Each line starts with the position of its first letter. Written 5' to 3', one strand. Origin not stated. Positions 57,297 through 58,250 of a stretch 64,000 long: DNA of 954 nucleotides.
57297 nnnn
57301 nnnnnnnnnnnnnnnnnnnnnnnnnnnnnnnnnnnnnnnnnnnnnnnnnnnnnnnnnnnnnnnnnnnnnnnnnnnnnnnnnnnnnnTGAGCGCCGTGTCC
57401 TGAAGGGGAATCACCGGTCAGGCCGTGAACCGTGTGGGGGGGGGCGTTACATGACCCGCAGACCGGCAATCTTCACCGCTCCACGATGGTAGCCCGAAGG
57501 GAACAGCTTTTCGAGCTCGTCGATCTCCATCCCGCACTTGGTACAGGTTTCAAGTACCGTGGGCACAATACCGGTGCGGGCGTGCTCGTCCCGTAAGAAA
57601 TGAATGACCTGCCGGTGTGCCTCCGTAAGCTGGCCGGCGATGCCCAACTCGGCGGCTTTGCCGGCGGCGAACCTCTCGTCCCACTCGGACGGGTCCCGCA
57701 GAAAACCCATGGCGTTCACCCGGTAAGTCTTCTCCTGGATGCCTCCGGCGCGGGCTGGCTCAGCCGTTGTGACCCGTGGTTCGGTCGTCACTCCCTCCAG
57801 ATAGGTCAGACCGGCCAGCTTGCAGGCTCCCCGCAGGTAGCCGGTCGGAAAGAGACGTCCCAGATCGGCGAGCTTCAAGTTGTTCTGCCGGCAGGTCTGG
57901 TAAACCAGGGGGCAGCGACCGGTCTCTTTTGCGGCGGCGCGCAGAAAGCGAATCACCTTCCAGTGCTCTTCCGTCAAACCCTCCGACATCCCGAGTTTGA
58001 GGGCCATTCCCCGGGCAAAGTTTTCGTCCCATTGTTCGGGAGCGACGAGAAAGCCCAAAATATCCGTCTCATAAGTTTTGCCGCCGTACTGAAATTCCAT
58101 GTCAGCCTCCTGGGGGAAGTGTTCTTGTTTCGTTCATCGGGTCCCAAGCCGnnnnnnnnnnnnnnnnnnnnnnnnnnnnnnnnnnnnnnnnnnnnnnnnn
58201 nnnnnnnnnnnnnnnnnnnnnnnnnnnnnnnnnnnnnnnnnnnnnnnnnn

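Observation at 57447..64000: Redox/sulfur-themed signalling operon: HdrD/DsrK-like CCG Fe-S protein fused to a receiver domain, NarI-like membrane partner, PAS kinase, two CheY-like receivers, SufS-like desulfurase and a tandem Cys-less DsrC/TusE protein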

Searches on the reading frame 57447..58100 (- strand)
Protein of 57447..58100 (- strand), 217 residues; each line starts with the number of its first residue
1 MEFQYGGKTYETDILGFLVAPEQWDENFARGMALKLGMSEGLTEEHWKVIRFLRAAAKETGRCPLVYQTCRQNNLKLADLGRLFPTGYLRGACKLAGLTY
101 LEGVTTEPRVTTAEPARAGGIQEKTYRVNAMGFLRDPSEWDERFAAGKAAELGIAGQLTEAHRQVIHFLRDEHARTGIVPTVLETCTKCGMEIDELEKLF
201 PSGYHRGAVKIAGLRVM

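Call 3: search_protein_families(library=pfam, proteins=[window:57447-58100:-], max_evalue=0.01)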
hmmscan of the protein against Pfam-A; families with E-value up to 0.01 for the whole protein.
window:57447-58100:- (217 aa): 2 families
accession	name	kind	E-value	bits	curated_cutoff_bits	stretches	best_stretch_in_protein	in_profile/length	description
PF04358.19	DsrC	-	8.6e-41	139.1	24.9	2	121-215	2-101/107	DsrC like protein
PF01726.22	LexA_DNA_bind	-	1.7e-05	24.9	23.7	0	157-191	3-37/65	LexA DNA binding domain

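Call 4: search_protein_families(library=ncbifam, proteins=[window:57447-58100:-], max_evalue=0.01)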
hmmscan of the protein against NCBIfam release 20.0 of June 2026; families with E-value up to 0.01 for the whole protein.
window:57447-58100:- (217 aa): 3 families
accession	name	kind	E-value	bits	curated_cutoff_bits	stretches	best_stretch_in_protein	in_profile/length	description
TIGR03342.1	dsrC_tusE_dsvC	subfamily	7.2e-28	97.1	53.5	2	4-98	2-101/108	TusE/DsrC/DsvC family sulfur relay protein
NF008562.0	PRK11508.1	equivalog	1.1e-16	60.9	191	2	5-98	4-102/109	sulfurtransferase TusE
TIGR00498.1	lexA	equivalog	0.0044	16.6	110.95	0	157-192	3-38/203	transcriptional repressor LexA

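Call 27: find_homologous_proteins(query=window:57447-58100:-, max_evalue=0.00001)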
Query window:57447-58100:- (217 aa): 1228 proteins with E <= 0.00001 among 1649 candidates; the best 120 are listed.
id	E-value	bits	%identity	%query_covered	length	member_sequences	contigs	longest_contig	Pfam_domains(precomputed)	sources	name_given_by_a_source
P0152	8.3e-137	472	94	100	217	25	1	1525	PF04358.20,PF01726.23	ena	-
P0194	1.3e-103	363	44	98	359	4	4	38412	PF04358.20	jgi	-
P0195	1.9e-76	274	56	100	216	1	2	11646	PF04358.20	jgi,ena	-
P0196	5.4e-76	273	57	97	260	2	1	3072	PF04358.20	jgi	-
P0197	1.1e-75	272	57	97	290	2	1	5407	PF04358.20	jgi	-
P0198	1.1e-73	265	57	99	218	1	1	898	PF04358.20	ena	-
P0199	1.1e-73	265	57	99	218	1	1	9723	PF04358.20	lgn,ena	-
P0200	1.3e-73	265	57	98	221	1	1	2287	PF04358.20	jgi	jgi:tRNA 2-thiouridine synthesizing protein E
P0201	1.4e-73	265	57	98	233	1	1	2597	PF04358.20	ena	-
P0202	2.2e-73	264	57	99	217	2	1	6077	PF04358.20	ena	-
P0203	2.5e-73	264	56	99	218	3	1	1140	PF04358.20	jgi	-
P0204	4.3e-73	263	55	99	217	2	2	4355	PF04358.20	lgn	-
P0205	7.0e-73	263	55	98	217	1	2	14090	PF04358.20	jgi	jgi:TusE/DsrC/DsvC family sulfur relay protein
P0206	7.8e-73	263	56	99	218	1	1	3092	PF04358.20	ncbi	-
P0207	9.0e-73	262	57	99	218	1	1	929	PF04358.20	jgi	jgi:tRNA 2-thiouridine synthesizing protein E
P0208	9.1e-73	262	56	99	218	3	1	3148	PF04358.20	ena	-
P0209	9.6e-73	262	57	98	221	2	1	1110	PF04358.20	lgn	-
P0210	1.0e-72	262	57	99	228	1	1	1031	PF04358.20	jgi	jgi:tRNA 2-thiouridine synthesizing protein E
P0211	1.1e-72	262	55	99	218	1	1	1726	PF04358.20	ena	-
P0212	1.1e-72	262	57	99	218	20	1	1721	PF04358.20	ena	-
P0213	1.2e-72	262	57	99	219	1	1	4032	PF04358.20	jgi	jgi:tRNA 2-thiouridine synthesizing protein E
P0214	1.8e-72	261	55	99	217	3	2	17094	PF04358.20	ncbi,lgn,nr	ncbi:MAG: TusE/DsrC/DsvC family sulfur relay protein [candidate division Zixibacteria bacterium]|nr:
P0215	2.0e-72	261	57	98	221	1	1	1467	PF04358.20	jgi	jgi:TusE/DsrC/DsvC family sulfur relay protein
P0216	2.1e-72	261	55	99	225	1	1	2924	PF04358.20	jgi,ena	-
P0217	2.1e-72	261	55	99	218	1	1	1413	PF04358.20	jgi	jgi:tRNA 2-thiouridine synthesizing protein E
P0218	2.2e-72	261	56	98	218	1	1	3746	PF04358.20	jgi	jgi:tRNA 2-thiouridine synthesizing protein E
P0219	3.1e-72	261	56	98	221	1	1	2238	PF04358.20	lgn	-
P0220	4.1e-72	260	57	99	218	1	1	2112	PF04358.20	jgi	-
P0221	4.3e-72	260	60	97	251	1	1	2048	PF04358.20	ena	-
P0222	4.4e-72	260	56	98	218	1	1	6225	PF04358.20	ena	-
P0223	4.6e-72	260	56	98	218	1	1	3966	PF04358.20,PF01726.23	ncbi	-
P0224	4.6e-72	260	56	98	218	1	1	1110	PF04358.20,PF01726.23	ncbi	-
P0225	4.7e-72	260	56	98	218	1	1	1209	PF04358.20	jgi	jgi:tRNA 2-thiouridine synthesizing protein E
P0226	4.9e-72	260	54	99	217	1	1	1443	PF04358.20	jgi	-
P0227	5.7e-72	260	56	99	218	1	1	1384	PF04358.20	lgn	-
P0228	6.3e-72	260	57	99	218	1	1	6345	PF04358.20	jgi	jgi:tRNA 2-thiouridine synthesizing protein E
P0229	6.6e-72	260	58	98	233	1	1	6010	PF04358.20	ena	-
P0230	7.4e-72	259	56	99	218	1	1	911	PF04358.20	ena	-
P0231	1.0e-71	259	55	99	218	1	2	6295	PF04358.20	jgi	jgi:TusE/DsrC/DsvC family sulfur relay protein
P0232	1.3e-71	259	55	99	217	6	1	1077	PF04358.20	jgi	jgi:tRNA 2-thiouridine synthesizing protein E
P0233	1.7e-71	258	57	98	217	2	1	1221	PF04358.20,PF01726.23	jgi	jgi:TusE/DsrC/DsvC family sulfur relay protein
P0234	2.1e-71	258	55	99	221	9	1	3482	PF04358.20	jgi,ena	-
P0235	2.4e-71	258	57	98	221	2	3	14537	PF04358.20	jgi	jgi:TusE/DsrC/DsvC family sulfur relay protein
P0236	2.6e-71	258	56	98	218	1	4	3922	PF04358.20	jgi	jgi:tRNA 2-thiouridine synthesizing protein E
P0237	2.7e-71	258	55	99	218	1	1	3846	PF04358.20,PF01726.23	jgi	jgi:tRNA 2-thiouridine synthesizing protein E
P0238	3.0e-71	257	55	99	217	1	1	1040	PF04358.20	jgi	jgi:tRNA 2-thiouridine synthesizing protein E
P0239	3.1e-71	257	55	96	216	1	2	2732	PF04358.20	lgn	-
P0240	3.5e-71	257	57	99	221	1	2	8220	PF04358.20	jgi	jgi:tRNA 2-thiouridine synthesizing protein E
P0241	3.5e-71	257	57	99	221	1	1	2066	PF04358.20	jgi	jgi:tRNA 2-thiouridine synthesizing protein E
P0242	3.6e-71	257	54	98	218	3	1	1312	PF04358.20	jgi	jgi:tRNA 2-thiouridine synthesizing protein E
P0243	3.8e-71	257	55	99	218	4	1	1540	PF04358.20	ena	-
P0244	3.9e-71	257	55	98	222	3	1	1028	PF04358.20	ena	-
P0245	4.0e-71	257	54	99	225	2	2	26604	PF04358.20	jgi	jgi:tRNA 2-thiouridine synthesizing protein E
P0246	4.1e-71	257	53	99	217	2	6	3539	PF04358.20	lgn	-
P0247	4.3e-71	257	55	99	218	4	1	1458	PF04358.20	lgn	-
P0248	4.3e-71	257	55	99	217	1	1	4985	PF04358.20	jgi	jgi:tRNA 2-thiouridine synthesizing protein E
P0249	4.9e-71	257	56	99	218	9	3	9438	PF04358.20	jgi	jgi:tRNA 2-thiouridine synthesizing protein E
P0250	5.2e-71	257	56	99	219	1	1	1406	PF04358.20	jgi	jgi:tRNA 2-thiouridine synthesizing protein E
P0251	5.4e-71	257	55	99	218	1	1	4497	PF04358.20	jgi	jgi:tRNA 2-thiouridine synthesizing protein E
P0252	6.3e-71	256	54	99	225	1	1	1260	PF04358.20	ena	-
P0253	6.4e-71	256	54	99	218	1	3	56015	PF04358.20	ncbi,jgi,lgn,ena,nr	ncbi:MAG TPA: TusE/DsrC/DsvC family sulfur relay protein [bacterium]|nr:TusE/DsrC/DsvC family sulfur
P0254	6.4e-71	256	55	99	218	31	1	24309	PF04358.20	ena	-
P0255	7.2e-71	256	54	99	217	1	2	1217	PF04358.20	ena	-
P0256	7.2e-71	256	54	99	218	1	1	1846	PF04358.20,PF01726.23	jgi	jgi:tRNA 2-thiouridine synthesizing protein E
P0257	7.2e-71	256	54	99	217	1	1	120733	PF04358.20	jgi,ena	-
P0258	7.3e-71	256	56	99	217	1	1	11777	PF04358.20,PF01726.23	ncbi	-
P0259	7.6e-71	256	56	98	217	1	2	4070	PF04358.20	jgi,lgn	-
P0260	8.1e-71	256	55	98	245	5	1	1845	PF04358.20,PF01726.23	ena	-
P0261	8.3e-71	256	55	99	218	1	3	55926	PF04358.20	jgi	jgi:TusE/DsrC/DsvC family sulfur relay protein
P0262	9.9e-71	256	56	99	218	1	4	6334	PF04358.20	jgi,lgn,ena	-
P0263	9.9e-71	256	55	99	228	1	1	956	PF04358.20,PF01726.23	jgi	jgi:tRNA 2-thiouridine synthesizing protein E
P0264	1.1e-70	256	56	98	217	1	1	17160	PF04358.20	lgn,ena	-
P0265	1.4e-70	255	55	98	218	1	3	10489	PF04358.20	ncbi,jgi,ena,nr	ncbi:MAG TPA: TusE/DsrC/DsvC family sulfur relay protein [Thermodesulfobacteriota bacterium]|nr:TusE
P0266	1.6e-70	255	54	99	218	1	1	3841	PF04358.20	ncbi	-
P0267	1.9e-70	255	54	99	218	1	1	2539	PF04358.20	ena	-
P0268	1.9e-70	255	56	99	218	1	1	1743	PF04358.20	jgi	jgi:tRNA 2-thiouridine synthesizing protein E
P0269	1.9e-70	255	54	98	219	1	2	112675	PF04358.20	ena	-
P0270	2.0e-70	255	55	98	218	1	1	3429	PF04358.20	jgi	jgi:tRNA 2-thiouridine synthesizing protein E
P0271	2.1e-70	255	55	99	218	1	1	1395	PF04358.20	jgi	jgi:tRNA 2-thiouridine synthesizing protein E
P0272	2.1e-70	255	54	99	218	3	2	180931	PF04358.20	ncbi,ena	-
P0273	2.4e-70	255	59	97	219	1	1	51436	PF04358.20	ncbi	ncbi:MAG: TusE/DsrC/DsvC family sulfur relay protein [bacterium]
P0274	2.7e-70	254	54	99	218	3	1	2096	PF04358.20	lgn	-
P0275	2.8e-70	254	55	99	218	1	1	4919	PF04358.20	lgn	-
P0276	2.9e-70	254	54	99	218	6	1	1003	PF04358.20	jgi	-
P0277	2.9e-70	254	56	99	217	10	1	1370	PF04358.20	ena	-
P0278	3.0e-70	254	56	98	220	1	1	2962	PF04358.20,PF01726.23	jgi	jgi:tRNA 2-thiouridine synthesizing protein E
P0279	3.5e-70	254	55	98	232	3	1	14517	PF04358.20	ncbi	ncbi:MAG: TusE/DsrC/DsvC family sulfur relay protein [Candidatus Zixiibacteriota bacterium]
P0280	3.6e-70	254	56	96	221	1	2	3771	PF04358.20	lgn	-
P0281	3.9e-70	254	55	99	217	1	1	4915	PF04358.20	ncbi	-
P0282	4.3e-70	254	54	99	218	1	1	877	PF04358.20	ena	-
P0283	4.7e-70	254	56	99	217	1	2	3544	PF04358.20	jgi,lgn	jgi:tRNA 2-thiouridine synthesizing protein E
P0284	4.8e-70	254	55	99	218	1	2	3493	PF04358.20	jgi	jgi:TusE/DsrC/DsvC family sulfur relay protein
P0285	4.8e-70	254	56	99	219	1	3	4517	PF04358.20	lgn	-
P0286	5.0e-70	253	56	99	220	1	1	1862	PF04358.20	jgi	-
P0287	5.0e-70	253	54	99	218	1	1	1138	PF04358.20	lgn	-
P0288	5.2e-70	253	55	97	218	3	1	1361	PF04358.20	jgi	jgi:tRNA 2-thiouridine synthesizing protein E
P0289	5.4e-70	253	55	98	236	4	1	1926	PF04358.20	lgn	-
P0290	5.8e-70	253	54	99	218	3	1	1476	PF04358.20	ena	-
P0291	6.9e-70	253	54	99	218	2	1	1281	PF04358.20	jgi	jgi:tRNA 2-thiouridine synthesizing protein E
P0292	8.1e-70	253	55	99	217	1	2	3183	PF04358.20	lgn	-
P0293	8.2e-70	253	53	99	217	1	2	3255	PF04358.20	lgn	-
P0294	8.7e-70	253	55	99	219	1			PF04358.20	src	-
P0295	9.2e-70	253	55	98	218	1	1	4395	PF04358.20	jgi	jgi:tRNA 2-thiouridine synthesizing protein E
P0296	9.3e-70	253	54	99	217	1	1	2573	PF04358.20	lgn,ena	-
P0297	9.3e-70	253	56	98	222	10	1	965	PF04358.20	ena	-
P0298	9.6e-70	253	56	98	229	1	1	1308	PF04358.20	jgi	jgi:tRNA 2-thiouridine synthesizing protein E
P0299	1.0e-69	252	55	98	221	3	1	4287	PF04358.20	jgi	jgi:tRNA 2-thiouridine synthesizing protein E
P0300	1.0e-69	252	55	99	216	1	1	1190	PF04358.20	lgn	-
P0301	1.1e-69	252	55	99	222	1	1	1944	PF04358.20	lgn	-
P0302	1.1e-69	252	56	99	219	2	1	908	PF04358.20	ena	-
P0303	1.1e-69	252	52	99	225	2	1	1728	PF04358.20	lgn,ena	-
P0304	1.1e-69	252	55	98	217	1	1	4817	PF04358.20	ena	-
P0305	1.2e-69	252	53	99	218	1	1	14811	PF04358.20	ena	-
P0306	1.5e-69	252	53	96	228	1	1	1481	PF04358.20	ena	-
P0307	1.5e-69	252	57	98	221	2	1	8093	PF04358.20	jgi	jgi:TusE/DsrC/DsvC family sulfur relay protein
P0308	1.6e-69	252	54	98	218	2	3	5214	PF04358.20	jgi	jgi:tRNA 2-thiouridine synthesizing protein E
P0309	1.7e-69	252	55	99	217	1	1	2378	PF04358.20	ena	-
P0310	1.7e-69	252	53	98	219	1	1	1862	PF04358.20,PF01726.23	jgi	jgi:tRNA 2-thiouridine synthesizing protein E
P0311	1.8e-69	252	53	98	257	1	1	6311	PF04358.20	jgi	jgi:tRNA 2-thiouridine synthesizing protein E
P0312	1.9e-69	252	54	99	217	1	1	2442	PF04358.20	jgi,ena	-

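Call 32: find_encoding_contigs(protein=P0272, flank=7000, max_places=2)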
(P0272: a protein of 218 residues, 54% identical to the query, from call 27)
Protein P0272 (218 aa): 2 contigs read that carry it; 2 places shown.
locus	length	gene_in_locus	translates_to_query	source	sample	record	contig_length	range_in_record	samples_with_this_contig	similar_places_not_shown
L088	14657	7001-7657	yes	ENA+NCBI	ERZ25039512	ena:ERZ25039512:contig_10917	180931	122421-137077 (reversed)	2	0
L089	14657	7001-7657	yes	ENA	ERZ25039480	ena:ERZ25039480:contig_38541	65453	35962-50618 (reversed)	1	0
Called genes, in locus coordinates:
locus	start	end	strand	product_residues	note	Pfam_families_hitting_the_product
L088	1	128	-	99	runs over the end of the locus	PF00216:Bac_DNA_binding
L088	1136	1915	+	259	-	PF13676:TIR_2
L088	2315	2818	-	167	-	-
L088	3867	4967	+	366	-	PF02615:Ldh_2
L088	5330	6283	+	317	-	PF00069:Pkinase (weak), PF07714:PK_Tyr_Ser-Thr (weak)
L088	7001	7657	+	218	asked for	PF04358:DsrC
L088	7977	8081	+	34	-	-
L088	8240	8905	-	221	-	PF04358:DsrC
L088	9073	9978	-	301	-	PF00126:HTH_1, PF12849:PBP_like_2 (faint), PF03466:LysR_substrate, PF12727:PBP_like (weak)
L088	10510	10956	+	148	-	PF00037:Fer4 (faint), PF12800:Fer4_4 (faint), PF12838:Fer4_7, PF13187:Fer4_9 (weak), PF12139:APS-reductase_C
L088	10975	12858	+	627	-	PF00890:FAD_binding_2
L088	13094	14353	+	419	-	PF00890:FAD_binding_2 (weak), PF01134:GIDA (faint), PF07992:Pyr_redox_2 (faint), PF12831:FAD_oxidored, PF13450:NAD_binding_8 (weak)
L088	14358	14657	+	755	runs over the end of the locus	PF13738:Pyr_redox_3 (weak), PF00890:FAD_binding_2 (weak), PF01266:DAO, PF07992:Pyr_redox_2, PF12831:FAD_oxidored, PF13450:NAD_binding_8 (weak), PF13187:Fer4_9 (weak), PF02662:FlpD, +1 more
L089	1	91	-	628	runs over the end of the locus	PF01527:HTH_Tnp_1 (weak), PF13384:HTH_23 (weak), PF13518:HTH_28 (weak), PF13551:HTH_29, PF13565:HTH_32, PF00665:rve, PF24764:rva_4, PF13683:rve_3, +1 more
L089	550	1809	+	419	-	PF00512:HisKA, PF02518:HATPase_c, PF00072:Response_reg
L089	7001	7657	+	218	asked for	PF04358:DsrC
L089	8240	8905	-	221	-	PF04358:DsrC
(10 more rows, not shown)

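Call 33: find_encoding_contigs(protein=P0257, flank=7000, max_places=2)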
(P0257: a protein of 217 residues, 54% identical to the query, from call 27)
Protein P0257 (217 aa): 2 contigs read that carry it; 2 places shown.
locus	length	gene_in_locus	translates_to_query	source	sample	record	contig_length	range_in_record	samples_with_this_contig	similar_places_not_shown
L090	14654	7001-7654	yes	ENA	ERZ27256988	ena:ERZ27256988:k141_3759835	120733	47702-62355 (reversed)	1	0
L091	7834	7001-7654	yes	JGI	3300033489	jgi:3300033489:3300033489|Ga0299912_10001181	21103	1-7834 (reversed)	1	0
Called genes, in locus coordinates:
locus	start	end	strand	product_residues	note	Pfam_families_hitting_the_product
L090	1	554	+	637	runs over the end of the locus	PF01839:FG-GAP (faint), PF13517:FG-GAP_3, PF18962:Por_Secre_tail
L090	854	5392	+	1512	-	PF01839:FG-GAP (faint), PF13517:FG-GAP_3, PF13585:CHU_C (faint), PF13517:FG-GAP_3, PF24595:DUF7619, PF13860:FlgD_ig (weak)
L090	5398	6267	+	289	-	PF19572:PorV (weak)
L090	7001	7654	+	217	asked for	PF04358:DsrC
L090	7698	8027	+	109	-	PF02566:OsmC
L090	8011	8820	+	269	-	PF13489:Methyltransf_23, PF01209:Ubie_methyltran, PF08241:Methyltransf_11, PF08242:Methyltransf_12, PF13649:Methyltransf_25, PF13847:Methyltransf_31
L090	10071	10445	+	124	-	PF00583:Acetyltransf_1 (weak)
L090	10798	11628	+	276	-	PF13489:Methyltransf_23 (weak), PF01209:Ubie_methyltran, PF13847:Methyltransf_31, PF08241:Methyltransf_11, PF08242:Methyltransf_12, PF13649:Methyltransf_25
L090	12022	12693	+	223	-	PF13489:Methyltransf_23, PF01209:Ubie_methyltran (weak), PF05175:MTS (weak), PF06325:PrmA (weak), PF13847:Methyltransf_31, PF08241:Methyltransf_11, PF08242:Methyltransf_12, PF13649:Methyltransf_25, +1 more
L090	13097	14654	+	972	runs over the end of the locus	PF13588:HSDR_N_2 (weak), PF02384:N6_Mtase (weak), PF20473:MmeI_Mtase, PF07669:Eco57I, PF12950:TaqI_C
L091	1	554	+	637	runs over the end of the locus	PF01839:FG-GAP (faint), PF13517:FG-GAP_3, PF18962:Por_Secre_tail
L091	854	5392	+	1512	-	PF01839:FG-GAP (faint), PF13517:FG-GAP_3, PF13585:CHU_C (faint), PF13517:FG-GAP_3, PF24595:DUF7619, PF13860:FlgD_ig (weak)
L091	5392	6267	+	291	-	PF19572:PorV (weak)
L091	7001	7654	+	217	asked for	PF04358:DsrC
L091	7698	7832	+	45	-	?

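Call 34: search_solved_structures(query=window:57447-58100:-, max_evalue=0.001, show_alignments=3)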
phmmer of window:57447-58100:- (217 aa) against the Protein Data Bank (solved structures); distinct sequences matched with E-value up to 0.001: 7.
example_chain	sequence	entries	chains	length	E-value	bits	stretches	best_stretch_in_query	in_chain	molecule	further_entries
1ji8_A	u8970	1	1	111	8.6e-17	64.7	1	2-98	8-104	dissimilatory siroheme-sulfite reductase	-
2xsj_C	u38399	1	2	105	2.5e-13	53.3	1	4-99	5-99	SULFUR RELAY PROTEIN, TUSE/DSRC/DSVC FAMILY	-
2v4j_C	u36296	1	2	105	1.7e-12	50.6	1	2-100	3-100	SULFITE REDUCTASE, DISSIMILATORY-TYPE SUBUNIT GAMMA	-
1sau_A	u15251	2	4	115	8.7e-11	45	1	2-99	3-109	sulfite reductase, desulfoviridin-type subunit gamma | sulfite reductase, desulfoviridin-type subunit gamma (dsvC)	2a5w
3or2_C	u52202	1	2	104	1.8e-10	44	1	4-100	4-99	Sulfite redcutase subunit gama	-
3or1_C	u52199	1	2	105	3.3e-10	43.1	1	4-100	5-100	Sulfite reductase gama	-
1yx3_A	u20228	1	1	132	2.3e-05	27.3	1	5-100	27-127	hypothetical protein DsrC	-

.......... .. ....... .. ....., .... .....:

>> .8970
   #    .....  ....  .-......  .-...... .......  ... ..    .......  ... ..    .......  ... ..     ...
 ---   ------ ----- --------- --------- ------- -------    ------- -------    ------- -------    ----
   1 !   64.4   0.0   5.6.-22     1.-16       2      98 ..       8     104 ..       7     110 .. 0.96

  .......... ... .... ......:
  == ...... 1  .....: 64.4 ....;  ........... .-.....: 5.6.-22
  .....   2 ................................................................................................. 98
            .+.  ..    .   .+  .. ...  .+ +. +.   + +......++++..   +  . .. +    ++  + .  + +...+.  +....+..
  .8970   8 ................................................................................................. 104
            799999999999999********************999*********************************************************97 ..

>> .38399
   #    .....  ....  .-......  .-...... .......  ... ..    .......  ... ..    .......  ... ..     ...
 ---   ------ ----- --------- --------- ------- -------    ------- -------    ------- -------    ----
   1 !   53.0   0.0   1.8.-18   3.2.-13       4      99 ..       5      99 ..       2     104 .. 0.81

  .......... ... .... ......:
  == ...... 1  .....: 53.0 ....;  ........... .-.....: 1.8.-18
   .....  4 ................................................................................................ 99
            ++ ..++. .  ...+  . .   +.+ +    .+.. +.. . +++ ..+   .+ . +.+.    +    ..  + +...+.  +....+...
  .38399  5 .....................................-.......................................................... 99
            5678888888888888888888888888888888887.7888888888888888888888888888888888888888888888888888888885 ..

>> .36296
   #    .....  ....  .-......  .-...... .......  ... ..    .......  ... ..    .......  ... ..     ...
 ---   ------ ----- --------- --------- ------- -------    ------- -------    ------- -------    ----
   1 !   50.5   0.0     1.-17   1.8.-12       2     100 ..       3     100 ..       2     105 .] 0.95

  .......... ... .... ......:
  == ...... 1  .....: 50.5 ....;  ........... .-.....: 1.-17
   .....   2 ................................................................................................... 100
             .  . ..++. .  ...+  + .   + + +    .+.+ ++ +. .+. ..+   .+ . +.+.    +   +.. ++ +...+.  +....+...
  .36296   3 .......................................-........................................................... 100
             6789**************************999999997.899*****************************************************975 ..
